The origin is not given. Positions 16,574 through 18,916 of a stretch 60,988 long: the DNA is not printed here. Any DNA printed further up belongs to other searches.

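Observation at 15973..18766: Glycyl-radical enzyme and its activase sit inside a cell-wall glycopolymer gene cluster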

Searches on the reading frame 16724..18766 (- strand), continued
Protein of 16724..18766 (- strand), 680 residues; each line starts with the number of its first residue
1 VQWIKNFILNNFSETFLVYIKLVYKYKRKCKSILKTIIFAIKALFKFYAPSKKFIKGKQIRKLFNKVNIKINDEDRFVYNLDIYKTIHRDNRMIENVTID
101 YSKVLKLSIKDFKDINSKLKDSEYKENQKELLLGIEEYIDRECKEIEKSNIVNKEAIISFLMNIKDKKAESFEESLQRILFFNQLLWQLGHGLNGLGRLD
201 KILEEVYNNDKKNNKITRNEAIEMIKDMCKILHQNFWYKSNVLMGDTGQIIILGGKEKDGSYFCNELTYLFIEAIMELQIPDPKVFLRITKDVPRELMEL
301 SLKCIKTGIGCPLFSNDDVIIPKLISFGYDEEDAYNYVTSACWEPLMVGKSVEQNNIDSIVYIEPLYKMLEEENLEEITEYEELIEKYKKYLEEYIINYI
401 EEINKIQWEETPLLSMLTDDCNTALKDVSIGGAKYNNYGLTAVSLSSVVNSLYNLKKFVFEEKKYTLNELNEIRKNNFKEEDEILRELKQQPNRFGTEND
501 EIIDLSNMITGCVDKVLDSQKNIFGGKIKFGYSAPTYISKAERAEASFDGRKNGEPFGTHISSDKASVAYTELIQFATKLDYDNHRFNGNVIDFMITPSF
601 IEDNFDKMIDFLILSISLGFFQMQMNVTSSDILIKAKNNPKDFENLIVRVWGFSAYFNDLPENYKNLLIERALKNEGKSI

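Call 13: find_encoding_contigs(protein=P0100, flank=10000, max_places=2)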
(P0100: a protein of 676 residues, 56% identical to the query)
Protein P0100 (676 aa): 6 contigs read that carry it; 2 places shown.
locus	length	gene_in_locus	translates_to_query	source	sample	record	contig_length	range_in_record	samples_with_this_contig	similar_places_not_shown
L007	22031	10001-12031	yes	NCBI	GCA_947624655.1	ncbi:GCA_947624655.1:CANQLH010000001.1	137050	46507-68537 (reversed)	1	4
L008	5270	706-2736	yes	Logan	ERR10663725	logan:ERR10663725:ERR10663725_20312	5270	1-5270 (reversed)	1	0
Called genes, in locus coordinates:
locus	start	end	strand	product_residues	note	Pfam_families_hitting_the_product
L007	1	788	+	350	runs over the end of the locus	-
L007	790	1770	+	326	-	PF04339:FemAB_like (weak), PF13480:Acetyltransf_6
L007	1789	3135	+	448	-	PF27533:CapK_C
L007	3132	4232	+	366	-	PF13439:Glyco_transf_4 (faint), PF13477:Glyco_trans_4_2, PF00534:Glycos_transf_1, PF13692:Glyco_trans_1_4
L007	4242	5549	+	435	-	-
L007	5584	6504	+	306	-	PF00535:Glycos_transf_2, PF13641:Glyco_tranf_2_3 (weak)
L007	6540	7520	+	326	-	-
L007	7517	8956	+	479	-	PF01943:Polysacc_synt, PF13440:Polysacc_synt_3, PF01554:MatE (weak)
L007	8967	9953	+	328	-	-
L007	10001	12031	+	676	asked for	PF02901:PFL-like, PF01228:Gly_radical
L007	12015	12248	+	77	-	PF13353:Fer4_12, PF04055:Radical_SAM (weak)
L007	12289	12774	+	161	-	-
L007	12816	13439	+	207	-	PF13450:NAD_binding_8, PF03275:GLF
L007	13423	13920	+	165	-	PF03275:GLF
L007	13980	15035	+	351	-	PF04321:RmlD_sub_bind, PF01073:3Beta_HSD, PF01370:Epimerase, PF02719:Polysacc_synt_2, PF07993:NAD_binding_4, PF16363:GDP_Man_Dehyd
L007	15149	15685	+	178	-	PF14602:Hexapep_2 (faint), PF25087:GMPPB_C (faint), PF00132:Hexapep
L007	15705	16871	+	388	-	PF01210:NAD_Gly3P_dh_N (weak), PF03721:UDPG_MGDP_dh_N, PF00984:UDPG_MGDP_dh, PF03720:UDPG_MGDP_dh_C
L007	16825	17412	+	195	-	PF04892:VanZ-LLP1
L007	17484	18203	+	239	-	PF02706:Wzz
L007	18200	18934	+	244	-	PF01656:CbiA, PF10609:ParA, PF13614:AAA_31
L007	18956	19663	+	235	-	PF19567:CpsB_CapC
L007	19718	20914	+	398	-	PF13240:Zn_Ribbon_1 (weak)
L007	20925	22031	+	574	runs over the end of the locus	PF13365:Trypsin_2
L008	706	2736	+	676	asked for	PF02901:PFL-like, PF01228:Gly_radical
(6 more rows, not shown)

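Call 14: find_encoding_contigs(protein=P0069, flank=10000, max_places=2)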
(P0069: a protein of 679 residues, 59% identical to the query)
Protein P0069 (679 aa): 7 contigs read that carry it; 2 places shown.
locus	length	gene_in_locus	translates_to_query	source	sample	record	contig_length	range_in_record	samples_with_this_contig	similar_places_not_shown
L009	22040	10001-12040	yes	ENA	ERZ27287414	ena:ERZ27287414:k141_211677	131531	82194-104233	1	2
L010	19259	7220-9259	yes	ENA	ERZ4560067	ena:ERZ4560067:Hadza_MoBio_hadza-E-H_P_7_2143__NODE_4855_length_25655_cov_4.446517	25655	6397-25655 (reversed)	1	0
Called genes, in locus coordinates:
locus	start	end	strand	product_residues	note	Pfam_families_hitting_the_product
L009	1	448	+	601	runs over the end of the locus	PF04488:Gly_transf_sug, PF05704:Caps_synth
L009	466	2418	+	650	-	PF19484:DUF6020 (weak)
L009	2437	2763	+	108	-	PF10066:DUF2304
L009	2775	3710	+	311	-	PF00535:Glycos_transf_2, PF13641:Glyco_tranf_2_3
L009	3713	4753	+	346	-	PF00535:Glycos_transf_2, PF10111:Glyco_tranf_2_2, PF13641:Glyco_tranf_2_3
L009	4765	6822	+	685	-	-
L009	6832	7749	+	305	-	PF00535:Glycos_transf_2, PF10111:Glyco_tranf_2_2 (weak), PF13641:Glyco_tranf_2_3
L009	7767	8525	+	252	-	PF14393:DUF4422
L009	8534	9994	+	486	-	PF01943:Polysacc_synt, PF13440:Polysacc_synt_3, PF03023:MurJ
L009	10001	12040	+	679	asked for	PF02901:PFL-like, PF01228:Gly_radical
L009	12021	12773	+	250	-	PF13353:Fer4_12, PF04055:Radical_SAM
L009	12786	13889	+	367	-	PF01266:DAO (weak), PF13450:NAD_binding_8, PF01593:Amino_oxidase (weak), PF03275:GLF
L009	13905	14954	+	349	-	PF01757:Acyl_transf_3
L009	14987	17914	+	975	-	PF22091:DUF6941 (faint), PF01183:Glyco_hydro_25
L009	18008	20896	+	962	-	PF21868:GbpA_D3 (faint), PF00246:Peptidase_M14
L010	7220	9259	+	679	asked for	PF02901:PFL-like, PF01228:Gly_radical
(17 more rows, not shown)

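Call 21: search_protein_representatives(protein=window:16724-18766:-)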
Query: 680 residues. Proteins with E-value up to 0.001 (for the whole library): 3641; up to 1e-10: 2320; up to 1e-30: 821. The best 150 are listed.
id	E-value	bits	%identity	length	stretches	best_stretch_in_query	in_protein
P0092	1.8e-225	767.2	56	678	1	17-679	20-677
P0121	1.4e-218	744.4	54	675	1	4-678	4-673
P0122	1.7e-208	711.0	53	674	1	20-678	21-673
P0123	1.6e-190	651.7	52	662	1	35-677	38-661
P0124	2.6e-188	644.4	49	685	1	14-677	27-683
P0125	5.1e-180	617.0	47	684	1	51-680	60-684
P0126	4.0e-179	614.0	46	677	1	23-676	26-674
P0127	1.0e-178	612.7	45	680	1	21-676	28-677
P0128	2.8e-177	607.9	49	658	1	49-678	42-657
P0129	4.6e-175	600.6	47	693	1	55-678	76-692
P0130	3.1e-172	591.2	49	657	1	28-677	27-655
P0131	4.6e-170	584.1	44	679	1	2-676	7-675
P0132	3.4e-169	581.2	46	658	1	17-677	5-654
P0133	3.9e-168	577.7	43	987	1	8-677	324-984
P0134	4.8e-166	570.8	44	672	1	6-676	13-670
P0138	8.0e-162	556.9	44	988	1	14-677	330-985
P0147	5.0e-156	537.7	43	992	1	17-680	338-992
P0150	1.2e-152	526.5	42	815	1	68-679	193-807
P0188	4.1e-122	425.7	42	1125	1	42-676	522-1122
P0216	4.9e-88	313.1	33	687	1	15-674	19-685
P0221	8.9e-81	289.1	39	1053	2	40-474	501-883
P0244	1.7e-62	228.6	30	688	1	93-673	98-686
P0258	7.1e-56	206.8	28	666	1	53-671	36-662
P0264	1.3e-53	199.3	27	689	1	141-671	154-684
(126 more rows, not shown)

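Call 22: search_protein_families(library=pfam, proteins=[P0133, P0138, P0147, P0188, P0221, P0150], max_evalue=0.001)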
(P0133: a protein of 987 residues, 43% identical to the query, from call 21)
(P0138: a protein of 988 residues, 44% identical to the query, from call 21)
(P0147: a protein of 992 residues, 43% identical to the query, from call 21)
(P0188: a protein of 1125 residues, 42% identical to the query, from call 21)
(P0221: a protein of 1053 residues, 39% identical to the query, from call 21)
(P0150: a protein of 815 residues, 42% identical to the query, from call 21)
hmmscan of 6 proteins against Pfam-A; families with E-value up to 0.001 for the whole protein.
P0133 (987 aa): 5 families
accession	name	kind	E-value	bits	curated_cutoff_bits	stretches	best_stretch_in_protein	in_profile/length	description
PF02901.20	PFL-like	-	6.7e-59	200.6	24.3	1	463-842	232-639/647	Pyruvate formate lyase-like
PF00535.33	Glycos_transf_2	-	5.9e-20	72.3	23.3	1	4-108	1-104/168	Glycosyl transferase family 2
PF13641.12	Glyco_tranf_2_3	-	5.3e-12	46.7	27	1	3-193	3-197/230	Glycosyltransferase like family 2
PF01228.26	Gly_radical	-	1.1e-10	42.4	22.2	1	879-965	18-106/106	Glycine radical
PF13704.12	Glyco_tranf_2_4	-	0.00051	20.9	27.5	0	20-57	7-46/98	Glycosyl transferase family 2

P0138 (988 aa): 5 families
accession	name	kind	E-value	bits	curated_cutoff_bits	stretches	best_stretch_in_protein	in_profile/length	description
PF02901.20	PFL-like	-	1.7e-57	195.9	24.3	1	470-842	239-638/647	Pyruvate formate lyase-like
PF00535.33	Glycos_transf_2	-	8.4e-24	84.8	23.3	1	8-109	3-103/168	Glycosyl transferase family 2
PF01228.26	Gly_radical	-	2.1e-13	51.2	22.2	1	874-965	12-105/106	Glycine radical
PF13641.12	Glyco_tranf_2_3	-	1.8e-08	35.1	27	1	7-108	5-110/230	Glycosyltransferase like family 2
PF11230.13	YjjI-like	-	0.0001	21.2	23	0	479-632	68-205/485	Glycyl radical enzyme YjjI-like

P0147 (992 aa): 4 families
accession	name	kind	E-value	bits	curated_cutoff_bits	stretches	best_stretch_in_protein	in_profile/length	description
PF02901.20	PFL-like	-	2.1e-52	179.1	24.3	1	481-846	245-638/647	Pyruvate formate lyase-like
PF00535.33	Glycos_transf_2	-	1.6e-17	64.4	23.3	1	6-122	3-114/168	Glycosyl transferase family 2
PF01228.26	Gly_radical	-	8.9e-10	39.5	22.2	1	917-970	54-106/106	Glycine radical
PF13641.12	Glyco_tranf_2_3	-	6e-07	30.1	27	1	5-192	5-194/230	Glycosyltransferase like family 2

P0188 (1125 aa): 5 families
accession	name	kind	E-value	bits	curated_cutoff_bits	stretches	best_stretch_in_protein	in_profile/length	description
PF02901.20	PFL-like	-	2e-50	172.6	24.3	1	625-974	248-632/647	Pyruvate formate lyase-like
PF01943.22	Polysacc_synt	-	4.7e-29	102.1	28.2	1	9-272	4-272/274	Polysaccharide biosynthesis protein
PF13440.11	Polysacc_synt_3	-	5.7e-20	72.2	23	1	31-324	2-292/293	Polysaccharide biosynthesis protein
PF01228.26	Gly_radical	-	5.2e-13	49.9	22.2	1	1021-1104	21-106/106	Glycine radical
PF03023.19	MurJ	-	1.4e-08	34.3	27.4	1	115-460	99-447/451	Lipid II flippase MurJ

P0221 (1053 aa): 6 families
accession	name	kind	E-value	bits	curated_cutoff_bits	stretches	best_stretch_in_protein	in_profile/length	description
PF02901.20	PFL-like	-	5.1e-27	95.2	24.3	1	596-791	245-453/647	Pyruvate formate lyase-like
PF01943.22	Polysacc_synt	-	9e-27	94.6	28.2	1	5-269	2-271/274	Polysaccharide biosynthesis protein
PF01228.26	Gly_radical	-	1.4e-13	51.7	22.2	1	958-1031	35-106/106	Glycine radical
PF13440.11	Polysacc_synt_3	-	4.9e-08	33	23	1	29-322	2-292/293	Polysaccharide biosynthesis protein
PF03023.19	MurJ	-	1.2e-07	31.2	27.4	1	140-428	129-425/451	Lipid II flippase MurJ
PF11230.13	YjjI-like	-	3e-06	26.3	23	1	600-1004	69-439/485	Glycyl radical enzyme YjjI-like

P0150 (815 aa): 3 families
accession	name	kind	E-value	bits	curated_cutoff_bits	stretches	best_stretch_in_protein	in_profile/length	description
PF02901.20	PFL-like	-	5.8e-72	243.7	24.3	1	219-662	155-638/647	Pyruvate formate lyase-like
PF01228.26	Gly_radical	-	8.9e-13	49.1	22.2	1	696-786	14-106/106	Glycine radical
PF11230.13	YjjI-like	-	1.2e-05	24.4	23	0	622-760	315-440/485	Glycyl radical enzyme YjjI-like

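Call 23: find_related_loci(query=A1, collection=genome_contigs, flank=10000)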
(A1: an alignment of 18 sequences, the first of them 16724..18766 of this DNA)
Query A1 (680 aa) in genome_contigs; peptide patterns used: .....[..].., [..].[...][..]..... (x = any residue, [..] = any of these).
322 stretches matched a pattern; 236 encode a relative of the query (tblastn E <= 1e-3); the best 80 are kept; 80 distinct loci.
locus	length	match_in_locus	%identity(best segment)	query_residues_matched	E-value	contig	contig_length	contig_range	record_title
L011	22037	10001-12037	75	1-679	0e+0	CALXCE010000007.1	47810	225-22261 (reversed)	MAG: uncultured Clostridia bacterium isolate BRZ_GB__bin19 genome assembly, contig: BRZ_GB__NODE_1150_length_47810_cov_1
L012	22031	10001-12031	73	4-680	0e+0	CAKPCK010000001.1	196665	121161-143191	MAG: uncultured Clostridia bacterium isolate REFINED_METABAT215_TOP10_CONTIGS_1500_ASSEMBLY_K77_MERGED__Hadza_MoBio_hadz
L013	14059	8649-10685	74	1-680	0e+0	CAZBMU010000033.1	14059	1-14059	MAG TPA_asm: uncultured Clostridium sp. isolate SRP278969_co2_150 genome assembly, contig: NODE_4900_length_14059_cov_11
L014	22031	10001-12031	73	4-680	0e+0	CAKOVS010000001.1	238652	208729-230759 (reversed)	MAG: uncultured Clostridia bacterium isolate REFINED_METABAT215_TOP10_CONTIGS_1500_ASSEMBLY_K77_MERGED__Hadza_MoBio_C-RE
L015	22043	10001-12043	69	1-678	0e+0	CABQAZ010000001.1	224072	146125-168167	MAG TPA_asm: uncultured Clostridium sp. isolate MGYG-HGUT-00421 genome assembly, contig: GUT_GENOME009639_1, whole genom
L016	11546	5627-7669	69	1-678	0e+0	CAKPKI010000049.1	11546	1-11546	MAG: uncultured Clostridia bacterium isolate REFINED_METABAT215_TOP10_CONTIGS_1500_ASSEMBLY_K77_MERGED__Hadza_PheChl_Fib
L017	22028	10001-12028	62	1-680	0e+0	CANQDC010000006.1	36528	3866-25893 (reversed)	MAG: uncultured Bacilli bacterium isolate Lapin-005__bin63 genome assembly, contig: Lapin-005__NODE_1482_length_36528_co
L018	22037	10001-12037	63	1-679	0e+0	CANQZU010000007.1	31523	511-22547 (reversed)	MAG: uncultured Clostridia bacterium isolate Lapin-018__bin20 genome assembly, contig: Lapin-018__NODE_1141_length_31523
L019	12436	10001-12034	61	1-679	0e+0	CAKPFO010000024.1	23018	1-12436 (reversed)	MAG: uncultured Clostridia bacterium isolate REFINED_METABAT215_TOP10_CONTIGS_1500_ASSEMBLY_K77_MERGED__Hadza_MoBio_hadz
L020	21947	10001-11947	60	22-679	0e+0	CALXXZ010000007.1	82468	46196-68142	MAG: uncultured Clostridia bacterium isolate BRZ_QS__bin15 genome assembly, contig: BRZ_QS__NODE_219_length_82468_cov_10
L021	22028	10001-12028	57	1-679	0e+0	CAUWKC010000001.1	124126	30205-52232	MAG: uncultured Clostridia bacterium isolate ERS329791__bin65 genome assembly, contig: ERS329791_NODE_155_length_124126_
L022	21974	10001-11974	57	19-679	0e+0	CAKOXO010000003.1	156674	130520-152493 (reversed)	MAG: uncultured Bacilli bacterium isolate REFINED_METABAT215_TOP10_CONTIGS_1500_ASSEMBLY_K77_MERGED__Hadza_MoBio_hadza-E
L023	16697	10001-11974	58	18-677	0e+0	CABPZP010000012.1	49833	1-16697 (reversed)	MAG TPA_asm: uncultured Clostridium sp. isolate MGYG-HGUT-00384 genome assembly, contig: GUT_GENOME008342_12, whole geno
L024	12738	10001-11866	57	57-679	0e+0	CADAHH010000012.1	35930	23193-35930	MAG: uncultured Clostridiales bacterium isolate RUG13298 genome assembly, contig: RUG13298_asm_12, whole genome shotgun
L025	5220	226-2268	54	25-678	0e+0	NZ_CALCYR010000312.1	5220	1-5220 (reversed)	MAG: uncultured Methanobrevibacter sp. isolate ERR1278103_bin.200_CONCOCT_v1.1_MAG ERZ841272.21543, whole genome shotgun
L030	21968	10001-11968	52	11-679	0e+0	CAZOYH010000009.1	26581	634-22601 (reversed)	MAG TPA_asm: uncultured Methanobrevibacter sp. isolate SRP278969_co1_358 genome assembly, contig: NODE_1879_length_26581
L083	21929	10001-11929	44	28-679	2e-175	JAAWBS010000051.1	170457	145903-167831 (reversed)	MAG: Hungatella sp. isolate ABMPRH_203_1 k141_836391, whole genome shotgun sequence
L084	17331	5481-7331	45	60-679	7e-175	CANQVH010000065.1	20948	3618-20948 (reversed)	MAG: uncultured Lachnospiraceae bacterium isolate Lapin-032__bin84 genome assembly, contig: Lapin-032__NODE_3877_length_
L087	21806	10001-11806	45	76-679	1e-174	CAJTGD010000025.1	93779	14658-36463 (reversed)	Lachnospiraceae bacterium isolate C84_6_DL94_Fmh genome assembly, contig: MGBC000187.25, whole genome shotgun sequence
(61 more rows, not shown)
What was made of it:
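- Hosts range from Clostridia to Methanobrevibacter, Coriobacteriales and Breznakiella (call 23).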
